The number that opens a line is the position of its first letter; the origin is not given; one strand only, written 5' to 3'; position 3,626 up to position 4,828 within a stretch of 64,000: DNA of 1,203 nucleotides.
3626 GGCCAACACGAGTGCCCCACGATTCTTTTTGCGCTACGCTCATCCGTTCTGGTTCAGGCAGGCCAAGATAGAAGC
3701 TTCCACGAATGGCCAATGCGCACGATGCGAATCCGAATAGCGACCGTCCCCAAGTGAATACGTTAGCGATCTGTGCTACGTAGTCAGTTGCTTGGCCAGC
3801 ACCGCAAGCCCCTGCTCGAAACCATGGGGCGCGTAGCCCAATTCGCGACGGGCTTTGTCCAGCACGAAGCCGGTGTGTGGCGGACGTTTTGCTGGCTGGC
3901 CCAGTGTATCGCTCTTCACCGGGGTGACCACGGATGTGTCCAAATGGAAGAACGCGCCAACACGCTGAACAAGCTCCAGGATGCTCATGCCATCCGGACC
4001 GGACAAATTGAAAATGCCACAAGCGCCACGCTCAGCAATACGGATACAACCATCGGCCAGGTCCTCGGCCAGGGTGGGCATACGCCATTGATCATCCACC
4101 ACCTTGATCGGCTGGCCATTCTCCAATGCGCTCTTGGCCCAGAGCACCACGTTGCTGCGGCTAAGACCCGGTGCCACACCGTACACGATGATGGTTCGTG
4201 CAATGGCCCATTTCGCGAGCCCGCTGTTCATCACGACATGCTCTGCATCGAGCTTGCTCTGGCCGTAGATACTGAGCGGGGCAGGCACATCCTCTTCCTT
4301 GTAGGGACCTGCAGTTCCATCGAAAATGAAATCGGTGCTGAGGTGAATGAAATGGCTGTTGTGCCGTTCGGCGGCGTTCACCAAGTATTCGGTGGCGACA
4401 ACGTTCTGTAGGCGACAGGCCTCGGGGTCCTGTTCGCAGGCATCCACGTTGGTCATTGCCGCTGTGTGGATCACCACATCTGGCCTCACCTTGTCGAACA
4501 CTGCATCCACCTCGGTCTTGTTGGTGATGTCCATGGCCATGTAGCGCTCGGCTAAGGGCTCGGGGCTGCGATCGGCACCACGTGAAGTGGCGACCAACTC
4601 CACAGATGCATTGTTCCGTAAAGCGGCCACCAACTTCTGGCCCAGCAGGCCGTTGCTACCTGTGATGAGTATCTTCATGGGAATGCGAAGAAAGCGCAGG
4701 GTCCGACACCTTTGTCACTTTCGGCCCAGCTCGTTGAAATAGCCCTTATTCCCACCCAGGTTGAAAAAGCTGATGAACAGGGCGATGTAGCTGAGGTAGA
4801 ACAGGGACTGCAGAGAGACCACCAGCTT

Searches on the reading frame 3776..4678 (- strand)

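Call 49: search_protein_families(library=pfam, proteins=[window:3776-4678:-], max_evalue=0.001)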
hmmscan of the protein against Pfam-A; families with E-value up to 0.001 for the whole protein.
window:3776-4678:- (300 aa): 9 families
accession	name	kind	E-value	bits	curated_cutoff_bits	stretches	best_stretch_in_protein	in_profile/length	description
PF04321.23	RmlD_sub_bind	-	4.2e-65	220.1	27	1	1-298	1-285/287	RmlD substrate binding domain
PF01370.27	Epimerase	-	1.4e-31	110.2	20.9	1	3-224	1-238/240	NAD dependent epimerase/dehydratase family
PF16363.11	GDP_Man_Dehyd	-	1.1e-18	68.2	27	1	4-238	1-260/332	GDP-mannose 4,6 dehydratase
PF02719.21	Polysacc_synt_2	-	1.3e-15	57.8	20.2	1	3-197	1-198/293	Polysaccharide biosynthesis protein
PF07993.18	NAD_binding_4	-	6.3e-10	39.1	20.1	1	67-167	90-209/258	Male sterility protein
PF01073.25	3Beta_HSD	-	1e-08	35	22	1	4-152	1-160/280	3-beta hydroxysteroid dehydrogenase/isomerase family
PF13460.12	NAD_binding_10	-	4.4e-08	33.6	27.2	1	7-161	1-142/184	NAD(P)H-binding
PF01113.26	DapB_N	-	0.00019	21.9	25.6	1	1-72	1-74/124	Dihydrodipicolinate reductase, N-terminus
PF08659.16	KR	-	0.00025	21.5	22.6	1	3-80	3-96/180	KR domain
